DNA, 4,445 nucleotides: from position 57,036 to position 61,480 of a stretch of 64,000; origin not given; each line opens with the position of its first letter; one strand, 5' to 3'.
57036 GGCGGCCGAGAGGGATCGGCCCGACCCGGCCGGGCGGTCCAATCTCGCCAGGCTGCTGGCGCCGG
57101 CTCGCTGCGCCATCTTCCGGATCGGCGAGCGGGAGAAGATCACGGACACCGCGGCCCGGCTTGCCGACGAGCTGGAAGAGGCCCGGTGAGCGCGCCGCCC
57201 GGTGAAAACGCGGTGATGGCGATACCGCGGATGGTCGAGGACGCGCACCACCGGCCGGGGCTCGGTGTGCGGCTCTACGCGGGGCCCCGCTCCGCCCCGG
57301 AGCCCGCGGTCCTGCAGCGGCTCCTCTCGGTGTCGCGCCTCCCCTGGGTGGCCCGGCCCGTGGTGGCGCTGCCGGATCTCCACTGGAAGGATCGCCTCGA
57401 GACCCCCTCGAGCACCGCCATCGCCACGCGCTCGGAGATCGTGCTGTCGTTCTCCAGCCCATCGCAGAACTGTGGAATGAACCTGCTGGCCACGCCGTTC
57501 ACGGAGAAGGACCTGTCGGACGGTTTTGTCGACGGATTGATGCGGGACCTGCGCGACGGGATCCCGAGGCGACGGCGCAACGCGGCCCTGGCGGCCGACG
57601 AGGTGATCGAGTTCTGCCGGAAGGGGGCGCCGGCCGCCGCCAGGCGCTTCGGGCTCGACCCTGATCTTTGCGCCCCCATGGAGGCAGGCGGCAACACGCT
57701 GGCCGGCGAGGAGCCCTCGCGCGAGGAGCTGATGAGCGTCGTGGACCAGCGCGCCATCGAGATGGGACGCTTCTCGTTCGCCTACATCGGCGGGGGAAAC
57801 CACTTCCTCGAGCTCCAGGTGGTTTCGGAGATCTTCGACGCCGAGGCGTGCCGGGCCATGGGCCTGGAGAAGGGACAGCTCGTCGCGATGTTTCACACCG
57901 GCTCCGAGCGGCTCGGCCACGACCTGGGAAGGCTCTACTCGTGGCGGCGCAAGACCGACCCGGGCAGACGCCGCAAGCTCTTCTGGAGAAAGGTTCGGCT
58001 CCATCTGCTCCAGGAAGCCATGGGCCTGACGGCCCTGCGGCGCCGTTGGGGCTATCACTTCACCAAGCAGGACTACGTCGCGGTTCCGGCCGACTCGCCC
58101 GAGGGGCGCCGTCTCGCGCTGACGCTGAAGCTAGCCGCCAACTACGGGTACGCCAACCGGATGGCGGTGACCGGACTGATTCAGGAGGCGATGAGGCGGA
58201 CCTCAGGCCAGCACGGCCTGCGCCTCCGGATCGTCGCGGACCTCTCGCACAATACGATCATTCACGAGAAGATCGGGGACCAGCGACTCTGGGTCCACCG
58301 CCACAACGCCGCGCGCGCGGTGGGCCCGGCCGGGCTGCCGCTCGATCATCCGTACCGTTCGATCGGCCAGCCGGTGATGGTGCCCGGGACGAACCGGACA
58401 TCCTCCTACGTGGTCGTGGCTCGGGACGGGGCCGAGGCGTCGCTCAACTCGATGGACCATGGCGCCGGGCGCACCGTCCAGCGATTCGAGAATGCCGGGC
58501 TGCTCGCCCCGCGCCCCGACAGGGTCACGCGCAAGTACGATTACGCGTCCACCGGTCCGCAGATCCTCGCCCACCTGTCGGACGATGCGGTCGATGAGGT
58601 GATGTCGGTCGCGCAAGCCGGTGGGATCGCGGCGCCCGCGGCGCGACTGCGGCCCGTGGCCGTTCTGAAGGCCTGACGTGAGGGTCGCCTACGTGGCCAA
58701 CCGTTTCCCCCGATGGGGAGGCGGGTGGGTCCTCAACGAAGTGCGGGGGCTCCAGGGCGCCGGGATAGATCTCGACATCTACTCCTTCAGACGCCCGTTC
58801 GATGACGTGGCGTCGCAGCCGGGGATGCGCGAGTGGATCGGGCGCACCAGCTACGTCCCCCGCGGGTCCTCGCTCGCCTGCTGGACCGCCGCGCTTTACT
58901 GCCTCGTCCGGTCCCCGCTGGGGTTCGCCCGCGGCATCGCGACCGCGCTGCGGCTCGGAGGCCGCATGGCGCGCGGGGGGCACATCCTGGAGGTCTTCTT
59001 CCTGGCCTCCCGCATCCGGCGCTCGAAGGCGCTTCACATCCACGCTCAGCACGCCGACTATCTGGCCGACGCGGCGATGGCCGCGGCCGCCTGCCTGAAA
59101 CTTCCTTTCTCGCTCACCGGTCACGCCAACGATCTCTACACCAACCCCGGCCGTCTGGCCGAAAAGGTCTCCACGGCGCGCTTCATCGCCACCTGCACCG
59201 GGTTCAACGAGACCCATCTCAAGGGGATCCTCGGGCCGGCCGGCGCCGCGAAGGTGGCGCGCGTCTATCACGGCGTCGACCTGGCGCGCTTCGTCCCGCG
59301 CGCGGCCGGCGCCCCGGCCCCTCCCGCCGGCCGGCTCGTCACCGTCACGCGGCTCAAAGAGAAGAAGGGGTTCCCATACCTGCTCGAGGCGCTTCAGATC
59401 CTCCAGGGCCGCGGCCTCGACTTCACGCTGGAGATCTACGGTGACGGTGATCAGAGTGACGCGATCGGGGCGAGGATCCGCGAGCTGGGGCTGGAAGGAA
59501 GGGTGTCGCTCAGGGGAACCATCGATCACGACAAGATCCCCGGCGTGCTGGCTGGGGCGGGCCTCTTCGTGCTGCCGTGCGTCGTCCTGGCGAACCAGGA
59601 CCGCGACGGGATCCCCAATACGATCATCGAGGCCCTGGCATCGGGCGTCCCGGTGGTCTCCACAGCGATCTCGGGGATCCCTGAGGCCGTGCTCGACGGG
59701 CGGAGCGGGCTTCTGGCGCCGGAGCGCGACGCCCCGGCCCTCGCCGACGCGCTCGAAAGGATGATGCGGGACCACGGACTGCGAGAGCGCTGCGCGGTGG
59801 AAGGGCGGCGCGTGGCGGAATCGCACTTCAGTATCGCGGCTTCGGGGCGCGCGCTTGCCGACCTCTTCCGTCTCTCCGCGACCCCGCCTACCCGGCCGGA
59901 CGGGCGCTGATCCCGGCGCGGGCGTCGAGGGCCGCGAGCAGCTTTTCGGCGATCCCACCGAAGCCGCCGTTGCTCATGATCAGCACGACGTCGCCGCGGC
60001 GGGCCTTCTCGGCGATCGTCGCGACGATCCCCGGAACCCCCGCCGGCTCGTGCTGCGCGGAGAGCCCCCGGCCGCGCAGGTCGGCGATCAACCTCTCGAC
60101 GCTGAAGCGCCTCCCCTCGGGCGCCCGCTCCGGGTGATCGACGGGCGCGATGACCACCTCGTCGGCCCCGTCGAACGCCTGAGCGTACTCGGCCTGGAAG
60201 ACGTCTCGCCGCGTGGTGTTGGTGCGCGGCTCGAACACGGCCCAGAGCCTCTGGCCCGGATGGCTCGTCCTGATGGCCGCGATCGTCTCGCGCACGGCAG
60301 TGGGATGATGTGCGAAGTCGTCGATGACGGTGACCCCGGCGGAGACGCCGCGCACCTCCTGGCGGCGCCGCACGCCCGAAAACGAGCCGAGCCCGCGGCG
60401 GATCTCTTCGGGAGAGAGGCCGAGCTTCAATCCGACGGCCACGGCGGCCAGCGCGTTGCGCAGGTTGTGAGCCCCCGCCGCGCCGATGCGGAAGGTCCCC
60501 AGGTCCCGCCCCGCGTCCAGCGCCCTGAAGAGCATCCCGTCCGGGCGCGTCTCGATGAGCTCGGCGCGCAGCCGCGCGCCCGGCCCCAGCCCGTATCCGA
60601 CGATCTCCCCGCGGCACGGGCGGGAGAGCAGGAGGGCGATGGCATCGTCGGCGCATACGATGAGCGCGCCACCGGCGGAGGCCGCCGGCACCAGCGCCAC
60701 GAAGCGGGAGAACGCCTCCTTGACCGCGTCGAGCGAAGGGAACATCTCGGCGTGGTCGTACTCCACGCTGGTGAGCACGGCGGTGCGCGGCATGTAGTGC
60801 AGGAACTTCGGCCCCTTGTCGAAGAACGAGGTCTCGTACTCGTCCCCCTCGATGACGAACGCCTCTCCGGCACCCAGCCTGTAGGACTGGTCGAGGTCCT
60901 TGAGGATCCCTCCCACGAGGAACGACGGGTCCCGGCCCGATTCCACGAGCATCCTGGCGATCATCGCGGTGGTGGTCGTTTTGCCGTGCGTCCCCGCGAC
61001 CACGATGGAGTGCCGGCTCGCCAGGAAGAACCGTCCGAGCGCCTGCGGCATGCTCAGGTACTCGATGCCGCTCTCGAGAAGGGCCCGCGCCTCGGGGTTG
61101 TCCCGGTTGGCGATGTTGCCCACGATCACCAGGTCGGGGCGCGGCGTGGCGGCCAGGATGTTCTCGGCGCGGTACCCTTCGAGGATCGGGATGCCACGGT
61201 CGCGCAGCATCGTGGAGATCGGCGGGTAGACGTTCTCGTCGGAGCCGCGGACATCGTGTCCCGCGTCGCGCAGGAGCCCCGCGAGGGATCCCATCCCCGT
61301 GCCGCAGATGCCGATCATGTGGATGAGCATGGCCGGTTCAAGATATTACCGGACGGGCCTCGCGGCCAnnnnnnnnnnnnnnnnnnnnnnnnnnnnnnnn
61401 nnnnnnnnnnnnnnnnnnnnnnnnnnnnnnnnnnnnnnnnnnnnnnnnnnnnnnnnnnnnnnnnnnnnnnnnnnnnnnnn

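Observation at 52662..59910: RtcB-fold 'RNA ligase' embedded in a surface-glycan operon: candidate phosphodiester-forming glycan ligase system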

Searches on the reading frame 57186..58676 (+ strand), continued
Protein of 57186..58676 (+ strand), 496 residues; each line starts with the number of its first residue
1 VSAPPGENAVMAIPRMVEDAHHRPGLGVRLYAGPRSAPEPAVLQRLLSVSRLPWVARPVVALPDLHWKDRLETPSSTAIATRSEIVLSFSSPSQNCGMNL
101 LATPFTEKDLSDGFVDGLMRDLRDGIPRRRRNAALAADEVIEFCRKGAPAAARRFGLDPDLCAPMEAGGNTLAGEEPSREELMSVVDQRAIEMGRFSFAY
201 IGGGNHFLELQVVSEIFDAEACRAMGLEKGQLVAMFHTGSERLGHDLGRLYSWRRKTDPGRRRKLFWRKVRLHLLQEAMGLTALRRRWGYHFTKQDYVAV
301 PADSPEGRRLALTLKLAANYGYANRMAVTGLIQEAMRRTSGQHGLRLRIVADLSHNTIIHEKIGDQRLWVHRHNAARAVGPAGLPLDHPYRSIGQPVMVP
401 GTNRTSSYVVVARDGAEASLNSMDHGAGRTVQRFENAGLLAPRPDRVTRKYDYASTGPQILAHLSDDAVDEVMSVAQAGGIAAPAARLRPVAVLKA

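Call 84: search_protein_families(library=ncbifam, proteins=[L006:14718-15764:+, L007:6125-6793:+, L007:13225-14313:+, L006:13479-14690:+, L007:17974-19335:+, L007:14319-16949:+, L007:3818-4969:+, L007:4966-6012:+, L007:6793-7743:+], max_evalue=1e-8)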
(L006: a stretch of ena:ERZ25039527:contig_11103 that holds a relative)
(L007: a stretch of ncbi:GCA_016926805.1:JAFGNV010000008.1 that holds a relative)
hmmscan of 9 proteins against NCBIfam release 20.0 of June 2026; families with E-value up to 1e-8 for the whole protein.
L006:14718-15764:+ (348 aa): 1 family
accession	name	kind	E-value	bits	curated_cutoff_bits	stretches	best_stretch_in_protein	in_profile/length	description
NF005742.0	PRK07566.1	equivalog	1.5e-09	37.4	313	1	57-182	78-204/315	chlorophyll synthase ChlG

L007:6125-6793:+ (222 aa): 0 families

L007:13225-14313:+ (362 aa): 1 family
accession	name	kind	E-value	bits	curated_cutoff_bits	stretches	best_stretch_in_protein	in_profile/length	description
NF009523.0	PRK12884.1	equivalog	3.9e-10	39.4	269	1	21-261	17-242/279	prenyltransferase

L006:13479-14690:+ (403 aa): 14 families
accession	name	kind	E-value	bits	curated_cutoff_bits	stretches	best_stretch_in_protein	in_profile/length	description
TIGR02032.1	GG-red-SF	subfamily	4.2e-56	190.8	158.8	1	3-302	1-296/297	geranylgeranyl reductase family protein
TIGR02023.1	BchP-ChlP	subfamily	8.7e-37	127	343.3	1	3-333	1-326/388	geranylgeranyl diphosphate reductase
NF041160.1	DGGPL_Thplmales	equivalog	1.1e-33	116.8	780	1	2-341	3-346/396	digeranylgeranylglycerophospholipid reductase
NF041080.1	DGGGPL_reductase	equivalog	8.1e-25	87.6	580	1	3-324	2-332/447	digeranylgeranylglycerophospholipid reductase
TIGR02028.1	ChlP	equivalog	2e-22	79.5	505.3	1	5-310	3-311/398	geranylgeranyl reductase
NF045655.1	MkRedMenJ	equivalog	1.6e-18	66.8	700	1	3-313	5-321/406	menaquinone reductase MenJ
NF049967.1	QhpG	equivalog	4.6e-18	65.3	240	1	5-335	1-317/423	flavin-dependent monooxygenase QhpG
NF007542.0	PRK10157.1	subfamily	1e-16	60.7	610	0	84-335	103-362/428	FAD-dependent oxidoreductase FixC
NF041385.1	Dggglyphlred_Halo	equivalog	1.5e-15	56.6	700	1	2-331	4-343/405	digeranylgeranylglycerophospholipid reductase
NF007450.0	PRK10015.1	subfamily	6.7e-13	48.1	466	1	3-334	6-362/429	FAD-dependent oxidoreductase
NF038171.1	maturase_LodB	equivalog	1.4e-10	40.8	400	0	4-308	1-316/361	lysine-epsilon-oxidase maturase LodB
TIGR01988.1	Ubi-OHases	subfamily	2.5e-10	39.8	224.65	0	4-157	1-169/387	ubiquinone biosynthesis hydroxylase, UbiH/UbiF/VisC/COQ6 family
NF053717.1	VnlPnlRedVprA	equivalog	2.8e-10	39.6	600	0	2-39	6-43/481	vinyl phenol reductase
NF006593.0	PRK09126.1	equivalog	4.7e-10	38.9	420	0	2-34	4-36/393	5-demethoxyubiquinol-8 5-hydroxylase UbiM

L007:17974-19335:+ (453 aa): 10 families
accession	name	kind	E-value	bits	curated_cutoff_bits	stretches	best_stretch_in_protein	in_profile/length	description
NF058655.1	CrtID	equivalog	9.9e-24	84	640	2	129-442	159-475/478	bifunctional phytoene desaturase/3,4-desaturase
TIGR02734.1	crtI_fam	subfamily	8.6e-23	80.8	238.1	2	6-59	1-54/504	phytoene desaturase family protein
NF045637.1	carotdesatCrtDProt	equivalog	9.4e-23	80.5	580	1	187-450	216-484/485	1-hydroxycarotenoid 3,4-desaturase CrtD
TIGR02730.1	carot_isom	equivalog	1.2e-20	73.9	586.9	0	4-59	1-56/493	carotenoid isomerase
TIGR02733.1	desat_CrtD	equivalog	1.1e-16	60.6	549.7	0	5-57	3-55/492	C-3',4' desaturase CrtD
NF042421.1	hydcarot_desat_CrtD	equivalog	2.3e-15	56.1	500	0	5-56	3-54/487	1-hydroxycarotenoid 3,4-desaturase CrtD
NF005560.0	PRK07233.1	equivalog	3e-14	52.7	252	0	5-51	2-48/435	hypothetical protein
TIGR03467.1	HpnE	equivalog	5.4e-14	52.3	283.05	0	6-49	1-44/430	hydroxysqualene dehydroxylase HpnE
NF045689.1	BCarotKetCrtO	equivalog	9.5e-13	47.5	1000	0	1-42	1-42/563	beta-carotene ketolase CrtO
TIGR02731.1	phytoene_desat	equivalog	1.3e-11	43.9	569.4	0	5-56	1-53/453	15-cis-phytoene desaturase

L007:14319-16949:+ (876 aa): 23 families
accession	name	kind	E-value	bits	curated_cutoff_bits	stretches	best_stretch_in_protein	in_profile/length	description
NF052632.1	undecylprod_RedH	equivalog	6.2e-129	431.4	1350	3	15-237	12-218/880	undecylprodigiosin ligase RedH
NF004878.0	PRK06241.1-3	subfamily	4.1e-128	428.9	945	2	16-293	15-314/891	phosphoenolpyruvate synthase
NF004881.0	PRK06241.2-2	equivalog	4.2e-125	419.1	883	3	427-872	454-892/898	phosphoenolpyruvate synthase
NF052631.1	prodigiosin_PigC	equivalog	1e-120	404.2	1300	3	15-237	11-222/883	prodigiosin ligase PigC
NF041857.1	RIF_Ptrans_rph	equivalog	1e-113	381.4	999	3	4-231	3-231/864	rifamycin-inactivating phosphotransferase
NF004877.0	PRK06241.1-2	subfamily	1.1e-113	381.3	866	2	3-293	4-315/869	phosphoenolpyruvate synthase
NF005057.0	PRK06464.1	equivalog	2.7e-106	356.5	598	3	4-234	7-246/798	phosphoenolpyruvate synthase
TIGR01418.1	PEP_synth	equivalog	7.1e-103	345.4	739.75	3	15-234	11-240/784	pyruvate, water dikinase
NF004879.0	PRK06241.1-4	equivalog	1.8e-92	310.9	976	3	3-231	4-233/868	phosphoenolpyruvate synthase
NF004880.0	PRK06241.2-1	equivalog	1.7e-88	297.6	972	2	15-293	13-283/837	phosphoenolpyruvate synthase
NF000283.1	RPH_KJ151292.1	equivalog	5.6e-82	276.3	1700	2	504-870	509-864/865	rifamycin-inactivating phosphotransferase Rph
NF004883.0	PRK06241.2-4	equivalog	7.4e-75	252.7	1063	2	499-870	546-913/928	phosphoenolpyruvate synthase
NF004882.0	PRK06241.2-3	equivalog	9.3e-67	225.8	850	2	18-294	10-280/827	phosphoenolpyruvate synthase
NF006153.0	PRK08296.1-5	subfamily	1.4e-36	126.1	578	1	760-870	495-606/608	hypothetical protein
NF006151.0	PRK08296.1-3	equivalog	2.6e-32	112.1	693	1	762-871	495-604/604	hypothetical protein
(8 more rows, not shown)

L007:3818-4969:+ (383 aa): 16 families
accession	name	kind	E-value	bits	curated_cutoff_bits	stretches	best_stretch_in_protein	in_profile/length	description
NF033640.1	N_Twi_rSAM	subfamily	3.3e-18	65.9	170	1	55-237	160-335/398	twitch domain-containing radical SAM protein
TIGR04055.1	rSAM_NirJ2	equivalog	6.5e-17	62.1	500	1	34-330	9-291/326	putative heme d1 biosynthesis radical SAM protein NirJ2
TIGR04250.1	SCM_rSAM_ScmE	equivalog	2.3e-13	49.8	400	1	26-188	4-159/358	SynChlorMet cassette radical SAM/SPASM protein ScmE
TIGR03961.1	rSAM_PTO1314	hypoth_equivalog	2.4e-13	50.1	306.05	1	35-194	33-178/332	PTO1314 family radical SAM protein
TIGR04546.1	rSAM_ahbC_deAc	equivalog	3.6e-12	45.8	650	1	33-193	47-199/390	12,18-didecarboxysiroheme deacetylase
TIGR03977.1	rSAM_pair_HxsC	equivalog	3.9e-12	45.7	267.9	1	33-207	33-201/292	His-Xaa-Ser system radical SAM maturase HxsC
TIGR04054.1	rSAM_NirJ1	equivalog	2.6e-11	42.8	650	1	34-193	45-196/387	putative heme d1 biosynthesis radical SAM protein NirJ1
TIGR04545.1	rSAM_ahbD_hemeb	equivalog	3.1e-11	43.3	500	1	34-320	9-293/339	heme b synthase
TIGR04053.2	TIGR04053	equivalog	3.1e-11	43.1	395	1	37-191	20-170/366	TIGR04053 family radical SAM/SPASM domain-containing protein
NF050035.1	rSAM_WgK_link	exception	5.1e-11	42.2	650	0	27-188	11-165/367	radical SAM/SPASM peptide maturase WgkB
TIGR04133.1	rSAM_w_lipo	hypoth_equivalog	1.4e-10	40.6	425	1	34-329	33-315/350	TIGR04133 family radical SAM/SPASM protein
TIGR04051.1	rSAM_NirJ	equivalog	7.8e-10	38.2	515.45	1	34-186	11-155/354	heme d1 biosynthesis radical SAM protein NirJ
TIGR03913.1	rad_SAM_trio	equivalog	2.8e-09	35.9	591.75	1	33-180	27-165/477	GDL motif peptide-associated radical SAM/SPASM maturase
TIGR03470.1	HpnH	equivalog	5e-09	35.6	225.05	1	15-193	18-186/318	adenosyl-hopene transferase HpnH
TIGR04303.1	GeoRSP_rSAM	equivalog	6e-09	35.9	400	0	33-326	13-289/325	GeoRSP system radical SAM/SPASM protein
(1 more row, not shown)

L007:4966-6012:+ (348 aa): 17 families
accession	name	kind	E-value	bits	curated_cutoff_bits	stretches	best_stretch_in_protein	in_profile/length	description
TIGR03466.1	HpnA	hypoth_equivalog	7.7e-50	169.6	367.65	1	1-331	1-322/327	hopanoid-associated sugar epimerase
NF042422.1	oxyalk_red_OleD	equivalog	9.6e-48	163.2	580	1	1-331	1-329/329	2-alkyl-3-oxoalkanoate reductase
NF042423.1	oxyalk_red_Shew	equivalog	1.8e-43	148.9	580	1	2-325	10-330/331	2-alkyl-3-oxoalkanoate reductase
TIGR04180.1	EDH_00030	hypoth_equivalog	4.4e-34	117.9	475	1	3-249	1-259/297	NAD-dependent 4,6-dehydratase LegB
NF052578.1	StrlDmthSdmBMthl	equivalog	7e-31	108.2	600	1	1-265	1-264/328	sterol demethylase protein SdmB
NF058621.1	DiazavRedAvaA7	equivalog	8.7e-19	68.3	400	1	1-262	1-263/304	3-diazoavenalumate denitrifying reductase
TIGR01746.1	Thioester-redct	subfamily_domain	3.6e-18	65.9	213.35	1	57-251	83-285/371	thioester reductase domain-containing protein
TIGR01181.1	dTDP_gluc_dehyt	equivalog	5.2e-18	65.2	365.1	1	2-332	1-313/321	dTDP-glucose 4,6-dehydratase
TIGR01777.1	yfcH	hypoth_equivalog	3.9e-17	62.7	207.35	1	3-262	1-256/292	TIGR01777 family oxidoreductase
NF043036.1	ErythonDh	equivalog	5.1e-15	55.5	325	1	1-171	1-184/321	D-erythronate dehydrogenase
NF005539.0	PRK07201.1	equivalog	2.1e-14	53.2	549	1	1-258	1-281/657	SDR family oxidoreductase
NF050030.1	thlkprotThyD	equivalog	4.3e-14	52.4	400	1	1-258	1-261/305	thylakoid membrane protein ThyD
NF004520.0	PRK05865.1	equivalog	3e-13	48.6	1509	1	1-238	1-194/854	sugar epimerase family protein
TIGR01179.1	galE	equivalog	6.7e-13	48.2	262.3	1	2-162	1-171/332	UDP-glucose 4-epimerase GalE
NF041293.1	G6PDh_Azf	equivalog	1.4e-10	41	400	1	2-116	4-121/252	NAD-dependent glucose-6-phosphate dehydrogenase Azf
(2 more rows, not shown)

L007:6793-7743:+ (316 aa): 13 families
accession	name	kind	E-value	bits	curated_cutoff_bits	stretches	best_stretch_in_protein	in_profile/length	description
TIGR03965.1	mycofact_glyco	equivalog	1.4e-34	119.8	280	1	7-220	76-298/467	mycofactocin biosynthesis glycosyltransferase MftF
NF041875.1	EPS_EpsD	equivalog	1e-29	104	370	1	7-228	1-233/325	exopolysaccharide biosynthesis glycosyltransferase EpsD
NF038299.1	EPS_HpsN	equivalog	2.6e-15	56.2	425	1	7-111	3-110/317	hormogonium polysaccharide biosynthesis glycosyltransferase HpsN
TIGR04283.1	glyco_like_mftF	equivalog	3.5e-15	56.2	182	1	7-198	1-182/221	TIGR04283 family arsenosugar biosynthesis glycosyltransferase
NF047683.1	TeichurnBiosyTuaG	equivalog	5.9e-14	52.3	400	1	6-104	7-108/252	teichuronic acid biosynthesis protein TuaG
NF007482.0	PRK10073.1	equivalog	1.7e-12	47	423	1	6-104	7-107/334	glycosyltransferase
NF041394.1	GtaseAglG_Halo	equivalog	4.1e-12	46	440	1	7-173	3-178/304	glucosyl-dolichyl phosphate glucuronosyltransferase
NF038302.1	EPS_HpsE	equivalog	8.6e-12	44.6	300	1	7-105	3-109/307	hormogonium polysaccharide biosynthesis glycosyltransferase HpsE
TIGR03472.1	HpnI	equivalog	2.7e-10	39.6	310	1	6-279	42-333/373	bacteriohopanetetrol glucosamine biosynthesis glycosyltransferase HpnI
TIGR03937.1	PgaC_IcaA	equivalog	1.3e-09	37.5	422.3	1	6-107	46-150/407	poly-beta-1,6-N-acetyl-D-glucosamine synthase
NF010496.0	PRK13915.1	equivalog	1.8e-09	37.1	262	1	6-98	32-133/307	glucosyl-3-phosphoglycerate synthase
TIGR04242.1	nodulat_NodC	equivalog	2.2e-09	36.8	550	1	7-109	50-158/395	chitooligosaccharide synthase NodC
TIGR03111.1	glyc2_xrt_Gpos1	hypoth_equivalog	9.5e-09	34.5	363.95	0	7-113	51-162/439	TIGR03111 family XrtG-associated glycosyltransferase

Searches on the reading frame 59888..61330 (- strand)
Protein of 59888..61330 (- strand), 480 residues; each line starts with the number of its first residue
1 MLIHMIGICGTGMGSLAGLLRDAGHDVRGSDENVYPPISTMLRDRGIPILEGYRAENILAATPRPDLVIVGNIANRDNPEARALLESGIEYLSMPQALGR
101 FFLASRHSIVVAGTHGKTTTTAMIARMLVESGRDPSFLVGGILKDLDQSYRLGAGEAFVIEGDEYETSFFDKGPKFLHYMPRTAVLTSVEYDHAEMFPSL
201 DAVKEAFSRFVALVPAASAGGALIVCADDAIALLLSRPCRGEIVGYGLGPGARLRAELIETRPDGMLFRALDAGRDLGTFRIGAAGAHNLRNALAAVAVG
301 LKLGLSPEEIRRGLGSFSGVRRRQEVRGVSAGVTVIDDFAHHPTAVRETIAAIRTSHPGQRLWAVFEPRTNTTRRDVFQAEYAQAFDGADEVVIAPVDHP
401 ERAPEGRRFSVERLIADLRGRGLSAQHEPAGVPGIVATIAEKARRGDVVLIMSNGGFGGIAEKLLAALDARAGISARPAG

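Call 11: search_protein_families(library=pfam, proteins=[window:59888-61330:-], max_evalue=0.001)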
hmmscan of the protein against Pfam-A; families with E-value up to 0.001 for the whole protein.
window:59888-61330:- (480 aa): 3 families
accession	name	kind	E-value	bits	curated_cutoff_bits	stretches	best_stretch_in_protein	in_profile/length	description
PF01225.30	Mur_ligase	-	1.5e-19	70.6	21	1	3-103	2-92/95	Mur ligase family, catalytic domain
PF08245.18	Mur_ligase_M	-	2.4e-19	70.5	24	1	111-299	1-199/200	Mur ligase middle domain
PF02875.26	Mur_ligase_C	-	2.4e-18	67.6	28.4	1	322-455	1-127/127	Mur ligase, glutamate ligase domain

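Call 73: search_protein_families(library=ncbifam, proteins=[window:59888-61330:-], max_evalue=0.00001)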
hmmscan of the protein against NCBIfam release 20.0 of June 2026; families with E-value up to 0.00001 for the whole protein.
window:59888-61330:- (480 aa): 20 families
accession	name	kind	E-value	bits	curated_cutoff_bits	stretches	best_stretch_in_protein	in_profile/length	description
TIGR01081.1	mpl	equivalog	1.7e-117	393.2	388.7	1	3-468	2-447/448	UDP-N-acetylmuramate:L-alanyl-gamma-D-glutamyl-meso-diaminopimelate ligase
TIGR01082.1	murC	equivalog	1.2e-95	321.3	335.1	1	3-464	2-448/449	UDP-N-acetylmuramate--L-alanine ligase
NF011171.0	PRK14573.1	equivalog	7.4e-46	156.4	1015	1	3-400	7-382/809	bifunctional UDP-N-acetylmuramate--L-alanine ligase/D-alanine--D-alanine ligase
NF053645.1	pMurC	equivalog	1.8e-21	76.4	560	2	278-354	309-386/492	pseudomurein biosynthesis peptide ligase pMurC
NF008896.0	PRK11929.1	equivalog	4.3e-21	74.5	1023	1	181-355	680-857/965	bifunctional UDP-N-acetylmuramoyl-L-alanyl-D-glutamate--2,6-diaminopimelate ligase MurE/UDP-N-acetylmuramoyl-tripeptide--D-alanyl-D-alanine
TIGR01085.1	murE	subfamily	1.5e-19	70.3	257.3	1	183-367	180-365/472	UDP-N-acetylmuramyl-tripeptide synthetase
NF001126.0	PRK00139.1-4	equivalog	5.9e-19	68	373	1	183-366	196-374/486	UDP-N-acetylmuramoyl-L-alanyl-D-glutamate--2,6-diaminopimelate ligase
NF053648.1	pMurE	equivalog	2.2e-18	66.2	600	1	181-367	190-361/464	pseudomurein biosynthesis peptide ligase pMurE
TIGR01143.1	murF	subfamily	7.6e-18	64.6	288.6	1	181-365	150-330/418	UDP-N-acetylmuramoyl-tripeptide--D-alanyl-D-alanine ligase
NF001124.0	PRK00139.1-2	equivalog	1.2e-17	63.8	476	1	183-395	201-411/500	UDP-N-acetylmuramoyl-L-alanyl-D-glutamate--2,6-diaminopimelate ligase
TIGR01087.1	murD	equivalog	3.4e-15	56.1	211.95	1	4-353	3-338/441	UDP-N-acetylmuramoyl-L-alanine--D-glutamate ligase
NF001123.0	PRK00139.1-1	equivalog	2.3e-13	49.7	586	1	285-455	302-465/493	UDP-N-acetylmuramoyl-L-alanyl-D-glutamate--2,6-diaminopimelate ligase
NF010623.0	PRK14016.1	subfamily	3.2e-12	45.4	877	1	283-395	680-793/871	cyanophycin synthetase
NF053646.1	pMurD1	equivalog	4.2e-12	45.5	610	1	289-378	284-369/465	pseudomurein biosynthesis peptide ligase pMurD1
NF010628.0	PRK14022.1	equivalog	8.4e-12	44.5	536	1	224-368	240-375/483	UDP-N-acetylmuramoyl-L-alanyl-D-glutamate--L-lysine ligase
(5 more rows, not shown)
